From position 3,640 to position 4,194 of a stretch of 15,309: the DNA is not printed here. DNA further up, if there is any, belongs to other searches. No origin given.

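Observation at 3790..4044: Orphan double-glycine-leader peptide with a zinc-ribbon-like CxC-N16-CxxC core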

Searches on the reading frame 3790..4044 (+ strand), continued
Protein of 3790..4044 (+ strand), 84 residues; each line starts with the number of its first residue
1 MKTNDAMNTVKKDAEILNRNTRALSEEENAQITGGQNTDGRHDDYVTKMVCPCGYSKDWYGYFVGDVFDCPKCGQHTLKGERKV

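Call 23: search_protein_families(library=pfam, proteins=[P0088, P0007, P0030, P0138, P0060, P0013, P0039, P0081], max_evalue=1)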
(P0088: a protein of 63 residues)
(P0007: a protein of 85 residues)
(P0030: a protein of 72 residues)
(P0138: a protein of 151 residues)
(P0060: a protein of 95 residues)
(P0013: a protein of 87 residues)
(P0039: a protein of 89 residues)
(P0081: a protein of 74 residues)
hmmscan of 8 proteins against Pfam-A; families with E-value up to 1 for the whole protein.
P0088 (63 aa): 8 families
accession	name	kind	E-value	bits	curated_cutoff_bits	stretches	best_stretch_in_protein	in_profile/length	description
PF16934.11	Mersacidin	-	0.004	17.3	27.6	1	22-37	6-21/34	Two-component Enterococcus faecalis cytolysin (EFC)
PF03047.20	ComC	-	0.0056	16.9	20.4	1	23-36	12-25/31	COMC family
PF20570.3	DUF6779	-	0.0073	17.4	28.1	1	3-30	69-96/108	Domain of unknown function (DUF6779)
PF10439.15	Bacteriocin_IIc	-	0.0099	16.3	27.1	1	20-40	3-23/59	Bacteriocin class II with double-glycine leader peptide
PF19155.6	DUF5837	-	0.04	14.6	25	1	17-36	22-41/63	Family of unknown function (DUF5837)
PF19491.4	DUF6026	-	0.057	13.8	26.6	1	5-26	20-41/51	Family of unknown function (DUF6026)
PF04604.19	L_biotic_typeA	-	0.058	13.7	21.7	1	16-40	7-29/50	Type-A lantibiotic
PF02403.27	Seryl_tRNA_N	-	0.14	12.8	28.2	1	1-28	63-90/108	Seryl-tRNA synthetase N-terminal domain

P0007 (85 aa): 36 families (the best 25 are shown)
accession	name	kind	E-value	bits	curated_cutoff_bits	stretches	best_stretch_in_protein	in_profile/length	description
PF07282.18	Cas12f1-like_TNB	-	0.00014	22.4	26.3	1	44-77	25-49/60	Cas12f1-like, TNB domain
PF13248.11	Zn_ribbon_3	-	0.00097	19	27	1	68-77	2-11/26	zinc-ribbon domain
PF20570.3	DUF6779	-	0.013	16.6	28.1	1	3-30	69-96/108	Domain of unknown function (DUF6779)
PF01155.25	HypA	-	0.014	15.8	28.9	1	46-80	68-98/112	Hydrogenase/urease nickel incorporation, metallochaperone, hypA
PF07754.17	HVO_2753_ZBP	-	0.016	15.4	33.2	1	51-76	1-24/46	Small zinc finger protein HVO_2753-like, Zn-binding pocket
PF09723.15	Zn_ribbon_8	-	0.023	15.1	34.4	1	50-78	7-36/41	Zinc ribbon domain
PF25208.1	DUF7838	-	0.036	14.4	28.5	0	63-79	1-18/55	Domain of unknown function (DUF7838)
PF01096.23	Zn_ribbon_TFIIS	-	0.05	13.9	21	0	48-57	28-37/39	Transcription factor S-II (TFIIS)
PF23454.1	Zn_ribbon_Brz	-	0.055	14.5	27.9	0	67-84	4-21/58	Transcriptional regulator Brz zinc beta ribbon domain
PF09297.16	Zn_ribbon_NUD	-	0.057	13.6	24.8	0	71-79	24-32/32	NADH pyrophosphatase zinc ribbon domain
PF19134.6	DUF5817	-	0.073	13.5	31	1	51-77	6-30/57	Domain of unknown function (DUF5817)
PF12760.12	Zn_ribbon_IS1595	-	0.08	13.4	25.4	1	58-77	13-27/46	Transposase zinc-ribbon domain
PF22289.1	DmmA-like_C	-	0.08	13.3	27.4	0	40-57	10-27/44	Dimethylamine monooxygenase subunit DmmA-like, C-terminal domain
PF12322.14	T4_baseplate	-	0.088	12.9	24.5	0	21-57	171-206/219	T4 bacteriophage base plate protein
PF21957.2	Zn_ribbon_16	-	0.09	13.2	27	0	67-79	13-25/65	Zinc beta-ribbon finger, putative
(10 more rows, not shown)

P0030 (72 aa): 18 families
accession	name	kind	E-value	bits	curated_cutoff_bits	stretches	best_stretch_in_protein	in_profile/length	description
PF07754.17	HVO_2753_ZBP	-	0.0078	16.4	33.2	1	29-56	1-26/46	Small zinc finger protein HVO_2753-like, Zn-binding pocket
PF01155.25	HypA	-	0.015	15.8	28.9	1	24-60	68-100/112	Hydrogenase/urease nickel incorporation, metallochaperone, hypA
PF07282.18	Cas12f1-like_TNB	-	0.026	15.1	26.3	1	22-55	24-49/60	Cas12f1-like, TNB domain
PF07295.17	DUF1451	-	0.033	14.8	26.1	1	23-58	110-143/146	Zinc-ribbon containing domain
PF10439.15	Bacteriocin_IIc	-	0.051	14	27.1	1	5-37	5-41/59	Bacteriocin class II with double-glycine leader peptide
PF24292.1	DUF7479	-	0.071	13.7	27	0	40-54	24-38/60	Domain of unknown function (DUF7479)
PF10122.14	Zn_ribbon_Com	-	0.074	13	22.9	1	26-53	4-31/52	Mu-like prophage protein Com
PF22289.1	DmmA-like_C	-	0.11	12.9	27.4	0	24-34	16-26/44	Dimethylamine monooxygenase subunit DmmA-like, C-terminal domain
PF22747.2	Zn_ribbon_DUF2089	-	0.12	12.9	27.6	1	23-43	9-27/32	DUF2089 zinc ribbon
PF25208.1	DUF7838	-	0.18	12.2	28.5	0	47-57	7-18/55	Domain of unknown function (DUF7838)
PF13248.11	Zn_ribbon_3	-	0.2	11.6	27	1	46-55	2-11/26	zinc-ribbon domain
PF23165.1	zf-C2H2_FBX41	-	0.26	11.2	24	1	47-55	3-11/30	F-box only protein 41 C2H2 zinc finger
PF01907.25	Ribosomal_L37e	-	0.31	11.6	27.6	0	48-61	17-30/53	Ribosomal protein L37e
PF18439.7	zf_UBZ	-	0.31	11.2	25.6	1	45-55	1-11/32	Ubiquitin-Binding Zinc Finger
PF17848.7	Zn_ribbon_ACC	-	0.38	11.4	24.5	0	49-54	4-9/26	Acetyl-CoA carboxylase zinc finger domain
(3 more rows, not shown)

P0138 (151 aa): 16 families
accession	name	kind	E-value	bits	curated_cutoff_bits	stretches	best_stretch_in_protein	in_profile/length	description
PF23548.1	Zn_ribbon_FGT1_2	-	0.023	14.7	27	0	135-141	21-27/35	FORGETTER1 second zinc ribbon domain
PF07282.18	Cas12f1-like_TNB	-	0.024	15.3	26.3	1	110-142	25-48/60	Cas12f1-like, TNB domain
PF12760.12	Zn_ribbon_IS1595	-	0.032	14.6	25.4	0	132-146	16-30/46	Transposase zinc-ribbon domain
PF01155.25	HypA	-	0.041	14.3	28.9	1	114-144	70-96/112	Hydrogenase/urease nickel incorporation, metallochaperone, hypA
PF24460.1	DUF7575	-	0.054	13.3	28.5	0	115-125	4-14/28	Domain of unknown function (DUF7575)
PF23137.1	HVO_0758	-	0.077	13.3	27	1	111-142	18-50/55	HVO_0758 mu-protein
PF10439.15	Bacteriocin_IIc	-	0.086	13.3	27.1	1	67-99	5-34/59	Bacteriocin class II with double-glycine leader peptide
PF02152.23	FolB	-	0.11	13.4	31.8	0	10-42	48-80/113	Dihydroneopterin aldolase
PF22191.2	IBR_1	-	0.11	12.8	27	0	111-123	18-30/47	IBR domain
PF24441.1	DUF7560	-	0.11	12.6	27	0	134-142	5-13/44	Family of unknown function (DUF7560)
PF22747.2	Zn_ribbon_DUF2089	-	0.12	13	27.6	0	112-122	10-20/32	DUF2089 zinc ribbon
PF07295.17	DUF1451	-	0.14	12.8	26.1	1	112-146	111-143/146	Zinc-ribbon containing domain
PF25206.1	DUF7836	-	0.17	12.2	26.7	1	114-144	7-40/59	Domain of unknown function (DUF7836)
PF07583.16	PSCyt2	-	0.33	11.3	29.8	1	130-148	174-192/209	Protein of unknown function (DUF1549)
PF21957.2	Zn_ribbon_16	-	0.49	10.8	27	0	131-146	11-26/65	Zinc beta-ribbon finger, putative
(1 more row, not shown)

P0060 (95 aa): 5 families
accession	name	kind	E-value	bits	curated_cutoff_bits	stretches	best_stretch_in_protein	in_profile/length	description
PF20570.3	DUF6779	-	0.0078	17.3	28.1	1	3-31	69-97/108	Domain of unknown function (DUF6779)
PF10439.15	Bacteriocin_IIc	-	0.0089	16.4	27.1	1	20-38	3-19/59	Bacteriocin class II with double-glycine leader peptide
PF03047.20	ComC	-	0.016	15.4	20.4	1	23-37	12-26/31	COMC family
PF25030.1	M-HEAT_ATR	-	0.092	12.6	27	1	6-62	75-130/230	Serine/threonine-protein kinase ATR, M-HEAT region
PF04604.19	L_biotic_typeA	-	0.1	12.9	21.7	1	16-38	7-27/50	Type-A lantibiotic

P0013 (87 aa): 14 families
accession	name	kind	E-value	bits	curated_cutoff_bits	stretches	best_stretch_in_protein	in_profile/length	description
PF20570.3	DUF6779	-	0.0051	17.9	28.1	1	3-30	69-96/108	Domain of unknown function (DUF6779)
PF13248.11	Zn_ribbon_3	-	0.037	14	27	1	69-77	2-10/26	zinc-ribbon domain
PF10439.15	Bacteriocin_IIc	-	0.042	14.3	27.1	1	21-50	4-19/59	Bacteriocin class II with double-glycine leader peptide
PF24440.1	DUF7559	-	0.067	13.9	27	0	49-78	8-44/52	Family of unknown function (DUF7559)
PF05605.18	zf-Di19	-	0.067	13.9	27.5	1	69-81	2-13/54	Drought induced 19 protein (Di19), zinc-binding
PF19155.6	DUF5837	-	0.1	13.3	25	1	18-35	23-40/63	Family of unknown function (DUF5837)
PF19491.4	DUF6026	-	0.1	13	26.6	1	5-26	20-41/51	Family of unknown function (DUF6026)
PF07754.17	HVO_2753_ZBP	-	0.15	12.3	33.2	1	69-79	16-26/46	Small zinc finger protein HVO_2753-like, Zn-binding pocket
PF04604.19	L_biotic_typeA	-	0.21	11.9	21.7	1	17-38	8-27/50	Type-A lantibiotic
PF11488.14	Lge1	-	0.25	12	25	1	2-31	13-42/71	Transcriptional regulatory protein LGE1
PF11793.14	FANCL_C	-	0.31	11.8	27.3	0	43-58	15-30/69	FANCL C-terminal domain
PF04606.18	Ogr_Delta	-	0.31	11.5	26.3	0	49-56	27-34/47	Ogr/Delta-like zinc finger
PF17848.7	Zn_ribbon_ACC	-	0.64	10.7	24.5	1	70-81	2-13/26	Acetyl-CoA carboxylase zinc finger domain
PF00096.32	zf-C2H2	-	0.87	10.6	25.2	0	70-78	1-9/23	Zinc finger, C2H2 type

P0039 (89 aa): 33 families (the best 25 are shown)
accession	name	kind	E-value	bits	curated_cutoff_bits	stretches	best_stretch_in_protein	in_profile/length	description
PF20570.3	DUF6779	-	0.00061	20.8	28.1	1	3-30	69-96/108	Domain of unknown function (DUF6779)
PF08271.17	Zn_Ribbon_TF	-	0.0025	17.8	29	1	43-71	2-26/43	TFIIB zinc-binding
PF13824.12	zf-Mss51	-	0.0028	18.2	27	1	43-76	1-26/55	Zinc-finger of mitochondrial splicing suppressor 51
PF01927.22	Mut7-C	-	0.006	17.1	23.3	1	59-83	118-140/146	Mut7-C RNAse domain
PF25206.1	DUF7836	-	0.013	15.8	26.7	1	43-73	9-39/59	Domain of unknown function (DUF7836)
PF08063.17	Zn_ribbon_PADR1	-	0.023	14.9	25.1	0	42-55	3-17/42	PADR1 domain, zinc ribbon fold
PF03884.20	YacG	-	0.027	14.6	25.5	0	43-55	2-14/52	DNA gyrase inhibitor YacG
PF05191.20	ADK_lid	-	0.03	14.7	26.6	0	42-52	22-32/36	Adenylate kinase, active site lid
PF07282.18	Cas12f1-like_TNB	-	0.038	14.6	26.3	1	41-74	28-50/60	Cas12f1-like, TNB domain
PF14446.12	Prok-RING_1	-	0.039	14.3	29.1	1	41-75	4-31/54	Prokaryotic RING finger family 1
PF03966.22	Trm112p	-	0.052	13.9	22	1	43-71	9-32/40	Trm112p-like protein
PF21202.3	SLX1_C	-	0.062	14.1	27.2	1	41-54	49-62/65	Structure-specific endonuclease subunit SLX1, C-terminal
PF23455.1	DUF7129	-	0.067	13.4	30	0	40-51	26-37/45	Domain of unknown function (DUF7129)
PF14787.11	zf-CCHC_5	-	0.073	13.2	27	1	67-76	5-14/36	GAG-polyprotein viral zinc-finger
PF14354.12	Lar_restr_allev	-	0.09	13.5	28.6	1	43-72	5-33/58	Restriction alleviation protein Lar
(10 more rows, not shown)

P0081 (74 aa): 10 families
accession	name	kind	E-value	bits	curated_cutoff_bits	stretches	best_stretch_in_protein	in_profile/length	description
PF10439.15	Bacteriocin_IIc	-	0.0022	18.4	27.1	1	20-44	3-30/59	Bacteriocin class II with double-glycine leader peptide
PF20570.3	DUF6779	-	0.0031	18.6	28.1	1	3-30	69-96/108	Domain of unknown function (DUF6779)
PF03047.20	ComC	-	0.015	15.5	20.4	1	23-36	12-25/31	COMC family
PF19155.6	DUF5837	-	0.023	15.4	25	1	18-47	23-52/63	Family of unknown function (DUF5837)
PF04604.19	L_biotic_typeA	-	0.028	14.7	21.7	1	16-39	7-30/50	Type-A lantibiotic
PF19491.4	DUF6026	-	0.036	14.4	26.6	1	5-26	20-41/51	Family of unknown function (DUF6026)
PF16934.11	Mersacidin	-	0.069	13.4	27.6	1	22-36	6-20/34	Two-component Enterococcus faecalis cytolysin (EFC)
PF24227.1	DUF7443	-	0.13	12.3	27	0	20-37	25-42/58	Domain of unknown function (DUF7443)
PF18210.6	Knl1_RWD_C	-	0.15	12.7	27.8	1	4-28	3-27/151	Knl1 RWD C-terminal domain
PF05597.16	Phasin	-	0.41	11.2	28.8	1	2-25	102-125/126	Poly(hydroxyalcanoate) granule associated protein (phasin)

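Call 30: find_encoding_contigs(protein=P0028, flank=10000, max_places=4)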
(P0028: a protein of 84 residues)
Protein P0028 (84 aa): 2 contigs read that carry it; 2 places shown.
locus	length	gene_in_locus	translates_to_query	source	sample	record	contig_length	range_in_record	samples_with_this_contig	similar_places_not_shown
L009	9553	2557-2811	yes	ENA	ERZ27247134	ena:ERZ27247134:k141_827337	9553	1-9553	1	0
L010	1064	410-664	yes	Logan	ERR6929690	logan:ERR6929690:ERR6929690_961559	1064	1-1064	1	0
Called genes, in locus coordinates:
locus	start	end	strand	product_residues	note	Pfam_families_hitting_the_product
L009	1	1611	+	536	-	?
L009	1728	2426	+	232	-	-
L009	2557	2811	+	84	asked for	-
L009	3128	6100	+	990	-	PF06605:Prophage_tail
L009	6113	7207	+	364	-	-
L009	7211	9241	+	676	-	-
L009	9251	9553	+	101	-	?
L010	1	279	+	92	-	?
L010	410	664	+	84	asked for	-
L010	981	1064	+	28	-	?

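Call 50: predict_structure(alignment_id=A4)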
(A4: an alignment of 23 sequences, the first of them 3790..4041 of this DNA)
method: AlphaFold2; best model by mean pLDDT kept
length: 84 residues; sequences in the alignment: 23
mean_pLDDT: 71.0   pTM: 0.47
mean pLDDT of the five models: 71.0, 69.7, 68.3, 66.6, 65.2
residues with pLDDT >= 90: 33; 70-90: 7; 50-70: 24; < 50: 20
segments of 3 or more residues with pLDDT < 50: 18-24, 26-31, 33-35
pLDDT, mean of each block of 10 residues (from residue 1): 52 51 48 50 77 94 92 95 90
secondary structure, 60 per line:
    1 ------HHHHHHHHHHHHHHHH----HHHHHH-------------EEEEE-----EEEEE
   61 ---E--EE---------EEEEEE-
elements in order: H7-22 H27-32 E46-50 E56-60 E78-83
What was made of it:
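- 3790..3894 (+): 35-residue double-glycine leader (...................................). It is predicted helical with low confidence (call 50).
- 3895..4041 (+): 49-residue core or cargo, predicted to fold as a Cys4 zinc-ribbon-like mini-domain. pLDDT is 90-95 over residues 45-84, with three strands (call 50).
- On Zinc ribbon: The three-stranded model is confident (pLDDT 90-95, call 50).
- On Class II (unmodified) bacteriocin: It is predicted as beta-rich and globular, with no helix in the core (call 50).
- Fold: pLDDT is 90-95 for residues 45-84 (call 50). The structure prediction is confident (call 50).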

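Call 53: fold_search(model_id=the predicted structure, library=pdb)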
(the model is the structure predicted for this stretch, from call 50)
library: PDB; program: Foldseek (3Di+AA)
matches with E <= 10: 129; with E <= 0.001: 0
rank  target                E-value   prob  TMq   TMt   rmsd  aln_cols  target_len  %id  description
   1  3ir9_B                6.4e-01  0.80  0.35  0.20   3.4        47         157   26  C-terminal domain of Peptide Chain Release Factor from Methanosarcina mazei. (released 2009-09-01)
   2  4ywl_A                1.8e+00  0.38  0.34  0.13   3.8        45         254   22  Pyrococcus furiosus MCM N-terminal domain F179A point mutant pentameric ring (released 2015-09-23)
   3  2m6o_MODEL_1_A        1.8e+00  0.21  0.27  0.41   3.9        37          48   19  The actinobacterial transcription factor RbpA binds to the principal sigma subunit of RNA polymerase (released 2013-05-08)
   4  8q67_A                1.9e+00  0.35  0.31  0.05   3.9        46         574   24  Crystal structure of a homohexameric MCM from M. acidophilum (released 2025-03-12)
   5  5iy0_A                2.0e+00  0.51  0.34  0.12   3.0        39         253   23  PfMCM N-terminal domain double hexamer (released 2016-07-13)
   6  4pof_A                2.0e+00  0.33  0.34  0.13   3.9        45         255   22  PfMCM N-terminal domain without DNA (released 2014-04-09)
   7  5a2q_b                2.0e+00  0.13  0.31  0.32  11.1        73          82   15  Structure of the HCV IRES bound to the human ribosome (released 2015-07-15)
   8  6dcf_J                2.6e+00  0.15  0.28  0.28   3.3        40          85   18  Crystal structure of a Mycobacterium smegmatis transcription initiation complex with Rifampicin-resistant RNA polymera (released 2018-09-05)
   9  8q7z_AA               2.7e+00  0.13  0.28  0.28   6.5        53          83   15  Structure of the G. gallus 80S non-rotated ribosome (released 2024-08-28)
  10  2m6p_MODEL_1_A        2.9e+00  0.13  0.30  0.45   4.0        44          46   14  The actinobacterial transcription factor RbpA binds to the principal sigma subunit of RNA polymerase (released 2013-05-08)
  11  6fpg_H                2.9e+00  0.06  0.18  0.12  10.8        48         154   12  Structure of the Ustilago maydis chorismate mutase 1 in complex with a Zea mays kiwellin (released 2019-01-16)
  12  6gwk_A                3.1e+00  0.06  0.17  0.22   6.8        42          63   14  The crystal structure of Hfq from Caulobacter crescentus (released 2019-05-22)
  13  2kwq_MODEL_1_A        3.3e+00  0.25  0.32  0.29   3.3        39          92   20  Mcm10 C-terminal DNA binding domain (released 2010-05-19)
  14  8x7t_A                3.5e+00  0.13  0.29  0.05   4.6        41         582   17  MCM in the Apo state. (released 2024-01-17)
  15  5tw1_J                3.5e+00  0.11  0.26  0.26   3.3        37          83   19  Crystal structure of a Mycobacterium smegmatis transcription initiation complex with RbpA (released 2017-01-18)
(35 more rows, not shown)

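Call 59: list_cluster_members(proteins=[P0088, P0060, P0081, P0007, P0013, P0030, P0138, P0039, P0072, P0114])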
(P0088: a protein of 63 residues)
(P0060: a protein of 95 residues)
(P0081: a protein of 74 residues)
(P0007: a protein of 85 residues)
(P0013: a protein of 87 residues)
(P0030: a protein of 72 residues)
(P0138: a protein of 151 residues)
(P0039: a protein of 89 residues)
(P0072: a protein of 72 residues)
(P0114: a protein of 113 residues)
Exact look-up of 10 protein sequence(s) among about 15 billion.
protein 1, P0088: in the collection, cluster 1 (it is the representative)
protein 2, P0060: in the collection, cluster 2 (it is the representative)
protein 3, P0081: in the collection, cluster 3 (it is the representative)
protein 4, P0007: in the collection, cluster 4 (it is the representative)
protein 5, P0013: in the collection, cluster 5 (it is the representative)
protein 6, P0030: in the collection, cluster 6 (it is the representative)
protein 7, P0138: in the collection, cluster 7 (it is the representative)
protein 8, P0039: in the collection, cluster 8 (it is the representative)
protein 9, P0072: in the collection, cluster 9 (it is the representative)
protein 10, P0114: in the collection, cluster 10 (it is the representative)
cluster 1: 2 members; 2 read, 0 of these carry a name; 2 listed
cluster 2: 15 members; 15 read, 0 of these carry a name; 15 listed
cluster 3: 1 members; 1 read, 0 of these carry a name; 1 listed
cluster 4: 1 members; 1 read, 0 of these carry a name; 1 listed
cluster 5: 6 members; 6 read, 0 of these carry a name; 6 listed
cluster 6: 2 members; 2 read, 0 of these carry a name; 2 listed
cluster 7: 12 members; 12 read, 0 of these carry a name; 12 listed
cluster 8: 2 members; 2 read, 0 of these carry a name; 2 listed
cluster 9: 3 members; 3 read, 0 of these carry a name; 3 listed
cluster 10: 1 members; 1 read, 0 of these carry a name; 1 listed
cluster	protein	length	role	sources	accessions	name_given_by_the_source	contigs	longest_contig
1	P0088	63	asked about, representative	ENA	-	-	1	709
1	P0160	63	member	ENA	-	-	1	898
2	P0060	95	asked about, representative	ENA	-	-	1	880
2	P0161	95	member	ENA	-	-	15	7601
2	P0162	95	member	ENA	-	-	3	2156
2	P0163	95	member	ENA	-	-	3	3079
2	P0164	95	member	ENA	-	-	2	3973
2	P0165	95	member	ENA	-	-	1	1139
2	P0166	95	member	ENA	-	-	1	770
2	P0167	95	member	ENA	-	-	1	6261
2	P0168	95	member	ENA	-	-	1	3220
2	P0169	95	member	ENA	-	-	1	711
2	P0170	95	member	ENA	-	-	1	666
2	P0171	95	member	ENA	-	-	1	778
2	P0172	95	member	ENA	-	-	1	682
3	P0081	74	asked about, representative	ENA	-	-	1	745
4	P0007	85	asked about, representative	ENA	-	-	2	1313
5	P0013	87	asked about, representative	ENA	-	-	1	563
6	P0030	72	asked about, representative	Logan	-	-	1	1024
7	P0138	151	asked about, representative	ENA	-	-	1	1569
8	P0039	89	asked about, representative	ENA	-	-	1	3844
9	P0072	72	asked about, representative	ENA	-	-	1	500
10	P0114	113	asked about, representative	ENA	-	-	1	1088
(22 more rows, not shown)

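Call 62: find_homologous_proteins(query=A6, max_evalue=0.00001)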
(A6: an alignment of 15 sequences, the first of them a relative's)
Query A6 (15 sequences) (63 aa, profile of the alignment): 6054 proteins with E <= 0.00001 among 8000 candidates; the best 120 are listed.
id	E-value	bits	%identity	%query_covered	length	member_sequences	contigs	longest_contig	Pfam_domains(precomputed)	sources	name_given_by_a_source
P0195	5.2e-30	121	-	-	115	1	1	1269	PF28158.1,PF10439.16,PF01721.24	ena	-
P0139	1.0e-24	104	97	56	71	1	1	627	-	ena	-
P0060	2.2e-24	103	97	56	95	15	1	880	-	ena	-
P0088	3.3e-24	103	100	100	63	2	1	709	-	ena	-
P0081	8.6e-24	101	92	60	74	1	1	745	-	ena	-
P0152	1.0e-23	101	97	56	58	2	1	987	-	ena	-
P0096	4.3e-23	99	94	56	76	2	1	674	-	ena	-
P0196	6.8e-23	99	72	57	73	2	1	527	-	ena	-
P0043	8.2e-23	98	72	57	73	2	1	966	-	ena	-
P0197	2.2e-22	97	88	65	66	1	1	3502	-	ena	-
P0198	2.3e-22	97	94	56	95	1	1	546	-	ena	-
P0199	3.8e-22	96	86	59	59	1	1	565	-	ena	-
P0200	4.0e-22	96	90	62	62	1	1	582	-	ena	-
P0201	4.6e-22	96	66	89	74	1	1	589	-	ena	-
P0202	5.5e-22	96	97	56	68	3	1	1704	-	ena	-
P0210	1.3e-21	94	94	56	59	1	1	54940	-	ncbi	-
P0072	1.4e-21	94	87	62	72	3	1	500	-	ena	-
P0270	9.1e-21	92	87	62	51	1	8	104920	-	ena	-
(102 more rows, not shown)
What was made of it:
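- A leader-based profile finds more than 6,054 clusters (call 62).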

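Call 64: find_encoding_contigs(protein=P0270, flank=10000, max_places=3)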
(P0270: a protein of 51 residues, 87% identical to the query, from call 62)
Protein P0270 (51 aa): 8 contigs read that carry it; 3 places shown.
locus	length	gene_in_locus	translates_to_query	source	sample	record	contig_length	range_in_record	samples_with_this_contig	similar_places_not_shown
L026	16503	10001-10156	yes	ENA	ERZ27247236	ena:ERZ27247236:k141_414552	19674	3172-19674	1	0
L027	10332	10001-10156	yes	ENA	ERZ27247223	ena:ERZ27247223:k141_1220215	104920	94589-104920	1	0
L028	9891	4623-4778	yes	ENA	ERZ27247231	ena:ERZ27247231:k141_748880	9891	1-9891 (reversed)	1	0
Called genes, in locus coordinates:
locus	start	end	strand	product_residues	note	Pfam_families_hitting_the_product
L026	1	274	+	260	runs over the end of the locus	PF03309:Pan_kinase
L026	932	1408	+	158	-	-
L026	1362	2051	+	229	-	-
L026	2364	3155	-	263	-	PF01797:Y1_Tnp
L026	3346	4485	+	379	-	PF01168:Ala_racemase_N, PF00842:Ala_racemase_C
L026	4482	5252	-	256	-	PF00797:Acetyltransf_2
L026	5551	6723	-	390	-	PF13518:HTH_28 (weak), PF13565:HTH_32, PF00665:rve, PF13683:rve_3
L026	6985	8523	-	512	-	PF05362:Lon_C (faint), PF13541:ChlI, PF00493:MCM (faint), PF00158:Sigma54_activat (faint), PF01078:Mg_chelatase, PF07724:AAA_2 (faint), PF07728:AAA_5, PF13335:Mg_chelatase_C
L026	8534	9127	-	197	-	-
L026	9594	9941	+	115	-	PF05635:23S_rRNA_IVP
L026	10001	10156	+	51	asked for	-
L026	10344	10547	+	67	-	-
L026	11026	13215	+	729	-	PF00512:HisKA, PF02518:HATPase_c, PF00072:Response_reg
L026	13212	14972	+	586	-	PF01547:SBP_bac_1, PF13416:SBP_bac_8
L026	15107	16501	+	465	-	?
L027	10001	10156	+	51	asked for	-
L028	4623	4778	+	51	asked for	-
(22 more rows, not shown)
